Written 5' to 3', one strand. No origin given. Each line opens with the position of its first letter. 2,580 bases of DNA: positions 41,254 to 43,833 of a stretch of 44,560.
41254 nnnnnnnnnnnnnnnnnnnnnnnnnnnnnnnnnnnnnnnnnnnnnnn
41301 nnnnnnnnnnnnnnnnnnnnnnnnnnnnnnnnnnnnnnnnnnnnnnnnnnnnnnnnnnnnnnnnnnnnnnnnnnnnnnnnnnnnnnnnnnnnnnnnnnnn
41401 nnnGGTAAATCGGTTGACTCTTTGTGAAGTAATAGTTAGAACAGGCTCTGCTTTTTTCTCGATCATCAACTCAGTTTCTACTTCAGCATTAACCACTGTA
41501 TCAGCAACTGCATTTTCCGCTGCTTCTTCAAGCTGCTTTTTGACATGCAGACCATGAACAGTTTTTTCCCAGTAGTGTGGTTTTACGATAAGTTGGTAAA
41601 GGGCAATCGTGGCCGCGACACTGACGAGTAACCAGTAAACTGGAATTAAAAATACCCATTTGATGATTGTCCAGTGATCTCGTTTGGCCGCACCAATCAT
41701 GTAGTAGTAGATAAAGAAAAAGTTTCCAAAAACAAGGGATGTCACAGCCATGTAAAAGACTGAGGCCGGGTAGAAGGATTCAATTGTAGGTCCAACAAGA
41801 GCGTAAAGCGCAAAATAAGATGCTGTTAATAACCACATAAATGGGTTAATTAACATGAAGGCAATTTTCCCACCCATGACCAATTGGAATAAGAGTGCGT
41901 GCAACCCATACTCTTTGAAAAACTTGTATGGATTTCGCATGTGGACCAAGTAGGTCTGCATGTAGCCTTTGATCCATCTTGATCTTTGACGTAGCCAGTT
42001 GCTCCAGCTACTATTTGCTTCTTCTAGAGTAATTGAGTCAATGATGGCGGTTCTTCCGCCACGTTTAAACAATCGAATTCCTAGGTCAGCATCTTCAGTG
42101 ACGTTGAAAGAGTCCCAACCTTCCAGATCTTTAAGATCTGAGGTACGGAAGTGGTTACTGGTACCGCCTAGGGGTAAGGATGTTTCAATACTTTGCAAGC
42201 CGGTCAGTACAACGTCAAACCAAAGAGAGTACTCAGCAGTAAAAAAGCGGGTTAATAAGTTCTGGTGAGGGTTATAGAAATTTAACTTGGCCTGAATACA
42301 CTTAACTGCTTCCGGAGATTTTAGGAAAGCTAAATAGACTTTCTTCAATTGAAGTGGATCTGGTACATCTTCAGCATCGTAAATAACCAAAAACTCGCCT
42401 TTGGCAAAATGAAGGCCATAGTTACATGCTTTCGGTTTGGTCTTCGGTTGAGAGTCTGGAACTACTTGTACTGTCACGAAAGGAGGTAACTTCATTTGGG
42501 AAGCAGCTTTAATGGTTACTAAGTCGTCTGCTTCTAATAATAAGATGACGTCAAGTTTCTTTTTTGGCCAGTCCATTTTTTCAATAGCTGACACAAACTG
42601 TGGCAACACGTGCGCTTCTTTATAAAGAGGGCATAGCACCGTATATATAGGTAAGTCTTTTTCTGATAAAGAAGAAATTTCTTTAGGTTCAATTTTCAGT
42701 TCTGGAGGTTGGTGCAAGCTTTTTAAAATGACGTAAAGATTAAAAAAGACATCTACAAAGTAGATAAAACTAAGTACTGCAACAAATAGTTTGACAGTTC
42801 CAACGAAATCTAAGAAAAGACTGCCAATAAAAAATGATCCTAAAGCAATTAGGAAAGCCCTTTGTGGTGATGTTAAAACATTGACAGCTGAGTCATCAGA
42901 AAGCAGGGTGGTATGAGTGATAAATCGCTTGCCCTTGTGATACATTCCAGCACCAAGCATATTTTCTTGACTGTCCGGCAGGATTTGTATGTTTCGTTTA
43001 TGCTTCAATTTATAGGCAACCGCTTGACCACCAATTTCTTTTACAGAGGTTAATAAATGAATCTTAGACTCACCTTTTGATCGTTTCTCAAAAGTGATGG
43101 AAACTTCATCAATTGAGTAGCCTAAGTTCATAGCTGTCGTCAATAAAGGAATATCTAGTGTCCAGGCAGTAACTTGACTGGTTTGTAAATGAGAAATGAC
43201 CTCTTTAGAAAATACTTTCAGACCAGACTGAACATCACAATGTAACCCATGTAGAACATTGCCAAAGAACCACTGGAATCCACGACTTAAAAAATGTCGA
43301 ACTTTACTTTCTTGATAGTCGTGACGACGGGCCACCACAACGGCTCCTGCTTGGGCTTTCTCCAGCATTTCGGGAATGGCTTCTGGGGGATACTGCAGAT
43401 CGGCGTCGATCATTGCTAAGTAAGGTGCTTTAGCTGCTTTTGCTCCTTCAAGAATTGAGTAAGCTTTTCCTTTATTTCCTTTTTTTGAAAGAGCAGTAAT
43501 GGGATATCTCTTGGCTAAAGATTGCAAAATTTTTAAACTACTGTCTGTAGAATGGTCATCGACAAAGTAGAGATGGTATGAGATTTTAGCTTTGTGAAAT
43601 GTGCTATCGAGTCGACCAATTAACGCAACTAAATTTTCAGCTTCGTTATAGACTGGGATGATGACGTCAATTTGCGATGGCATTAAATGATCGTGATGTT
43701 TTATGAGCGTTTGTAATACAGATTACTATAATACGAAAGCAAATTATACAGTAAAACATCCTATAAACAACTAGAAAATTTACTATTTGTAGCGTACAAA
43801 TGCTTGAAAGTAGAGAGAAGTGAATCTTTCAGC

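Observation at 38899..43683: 1594-aa four-module protein uniting a polyprenol-P GT2, a processive synthase, a Wzx-like flippase and a GT4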

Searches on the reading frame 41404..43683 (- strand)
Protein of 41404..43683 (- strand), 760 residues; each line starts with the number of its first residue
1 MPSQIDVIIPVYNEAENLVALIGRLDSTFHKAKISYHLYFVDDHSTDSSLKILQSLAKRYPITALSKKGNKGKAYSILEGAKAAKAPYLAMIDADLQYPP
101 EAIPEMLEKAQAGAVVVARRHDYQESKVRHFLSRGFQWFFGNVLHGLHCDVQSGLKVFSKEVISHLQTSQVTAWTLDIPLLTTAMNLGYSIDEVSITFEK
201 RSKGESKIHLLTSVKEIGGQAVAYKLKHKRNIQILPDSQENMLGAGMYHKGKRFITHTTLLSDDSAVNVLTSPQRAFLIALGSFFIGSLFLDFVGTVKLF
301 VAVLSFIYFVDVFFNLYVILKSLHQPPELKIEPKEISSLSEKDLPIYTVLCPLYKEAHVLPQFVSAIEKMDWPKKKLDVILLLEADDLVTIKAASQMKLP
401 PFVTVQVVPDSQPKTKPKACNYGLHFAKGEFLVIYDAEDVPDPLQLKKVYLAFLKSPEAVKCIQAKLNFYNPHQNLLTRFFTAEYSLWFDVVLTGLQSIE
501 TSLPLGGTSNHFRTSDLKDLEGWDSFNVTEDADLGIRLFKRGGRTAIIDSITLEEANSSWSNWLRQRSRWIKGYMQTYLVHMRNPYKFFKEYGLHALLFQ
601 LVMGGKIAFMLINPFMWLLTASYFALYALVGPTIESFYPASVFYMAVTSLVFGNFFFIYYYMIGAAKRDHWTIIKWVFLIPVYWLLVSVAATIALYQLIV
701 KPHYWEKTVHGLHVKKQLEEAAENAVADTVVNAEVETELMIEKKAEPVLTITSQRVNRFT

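Call 22: predict_structure(alignment_id=A2)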
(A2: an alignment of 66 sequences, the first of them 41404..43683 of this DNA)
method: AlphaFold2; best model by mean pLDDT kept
length: 760 residues; sequences in the alignment: 66
mean_pLDDT: 86.8   pTM: 0.82
mean pLDDT of the five models: 86.8, 86.4, 85.1, 84.8, 83.2
residues with pLDDT >= 90: 389; 70-90: 301; 50-70: 58; < 50: 12
segments of 3 or more residues with pLDDT < 50: 742-750
pLDDT, mean of each block of 10 residues (from residue 1): 89 92 96 96 92 94 93 93 96 92 96 92 68 82 87 93 89 89 93 89 66 78 83 91 93 94 90 91 95 91 88 89 79 94 97 89 94 97 93 92 96 91 97 93 97 94 91 82 86 87 75 95 91 90 90 83 89 93 91 88 90 84 83 78 78 78 84 83 90 94 79 61 62 56 48 54
secondary structure, 60 per line:
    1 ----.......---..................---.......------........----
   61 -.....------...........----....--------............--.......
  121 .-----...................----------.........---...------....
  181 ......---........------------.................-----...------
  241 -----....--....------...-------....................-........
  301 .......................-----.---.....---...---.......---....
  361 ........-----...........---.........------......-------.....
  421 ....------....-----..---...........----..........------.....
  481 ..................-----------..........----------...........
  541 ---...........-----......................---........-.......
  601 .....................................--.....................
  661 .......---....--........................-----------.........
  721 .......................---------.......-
elements in order (helices of 4 or more, strands of 3 or more residues): E5-11 H15-32 E36-42 H49-56 E62-66 H73-83 E88-91 H100-111 E114-121 H127-145 E156-159 H160-164 H177-186 E190-197 H210-226 E232-234 E246-249 E252-255 H272-291 H293-323 H333-337 E347-353 H357-368 E377-384 H388-396 E403-408 H416-424 E431-434 H445-455 E460-469 H476-498 E510-513 H514-519 H530-540 E544-554 H560-581 H585-592 H594-637 H640-667 H671-674 H677-700 H712-743 H753-759

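Call 25: fold_search(model_id=the predicted structure, library=pdb)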
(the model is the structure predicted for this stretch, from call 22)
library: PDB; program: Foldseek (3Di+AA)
matches with E <= 10: 1562; with E <= 0.001: 345
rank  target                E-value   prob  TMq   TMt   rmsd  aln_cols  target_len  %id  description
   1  2z86_B                5.0e-16  1.00  0.24  0.29  18.2       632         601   13  Crystal structure of chondroitin polymerase from Escherichia coli strain K4 (K4CP) complexed with UDP-GlcUA and UDP (released 2008-09-16)
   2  9b8v_E                6.8e-16  1.00  0.40  0.36   6.3       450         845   19  AlphaFold2 informed cryo-EM model of the E. coli cellulose synthase BcsAG3B6 complex (released 2025-02-19)
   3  2z87_B                1.3e-15  1.00  0.24  0.30  18.2       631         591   12  Crystal structure of chondroitin polymerase from Escherichia coli strain K4 (K4CP) complexed with UDP-GalNAc and UDP (released 2008-09-16)
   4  7sp7_A                2.6e-15  1.00  0.31  0.44  20.8       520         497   13  Chlorella virus hyaluronan synthase inhibited by UDP (released 2022-04-06)
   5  8smn_A                4.1e-15  1.00  0.29  0.41  19.9       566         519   12  Xenopus laevis hyaluronan synthase 1, nascent HA polymer bound state (released 2024-05-01)
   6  9asc_A                5.1e-15  1.00  0.27  0.61   3.2       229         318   25  Cryo-EM Structure of the Glycosyltransferase ArnC from Salmonella enterica in the UDP-bound State Determined on Talos  (released 2025-02-05)
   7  8smm_A                5.9e-15  1.00  0.30  0.42  19.9       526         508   12  Xenopus laevis hyaluronan synthase 1 (released 2024-05-01)
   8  2z86_C                6.3e-15  1.00  0.23  0.27  18.4       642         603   13  Crystal structure of chondroitin polymerase from Escherichia coli strain K4 (K4CP) complexed with UDP-GlcUA and UDP (released 2008-09-16)
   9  7sp8_A                7.3e-15  1.00  0.32  0.47  19.3       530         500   14  Chlorella virus Hyaluronan Synthase bound to UDP-GlcNAc (released 2022-04-06)
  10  5mlz                  8.5e-15  1.00  0.26  0.54   2.8       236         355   26  Dolichyl phosphate mannose synthase in complex with GDP and Mg2+ (released 2017-08-09)
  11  8sne_A                1.1e-14  1.00  0.32  0.48  20.5       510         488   12  Chlorella virus Hyaluronan Synthase bound to GlcA extended GlcNAc primer and UDP (released 2024-05-01)
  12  2z87_A                1.1e-14  1.00  0.24  0.29  18.1       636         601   13  Crystal structure of chondroitin polymerase from Escherichia coli strain K4 (K4CP) complexed with UDP-GalNAc and UDP (released 2008-09-16)
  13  8smp_A                1.2e-14  1.00  0.29  0.41  19.8       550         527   13  Xenopus laevis hyaluronan synthase 1, UDP-bound, gating loop inserted state (released 2024-05-01)
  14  9fnn_A                1.3e-14  1.00  0.34  0.33  12.9       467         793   21  Cryo-EM structure of the c-di-GMP-saturated 'crown'less Bcs macrocomplex for cellulose secretion in E. coli (released 2024-10-16)
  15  2z86_D                1.7e-14  1.00  0.23  0.28  18.6       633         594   11  Crystal structure of chondroitin polymerase from Escherichia coli strain K4 (K4CP) complexed with UDP-GlcUA and UDP (released 2008-09-16)
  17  4p00_A                2.3e-14  1.00  0.42  0.44   5.3       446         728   20  Bacterial Cellulose Synthase in complex with cyclic-di-GMP and UDP (released 2014-04-09)
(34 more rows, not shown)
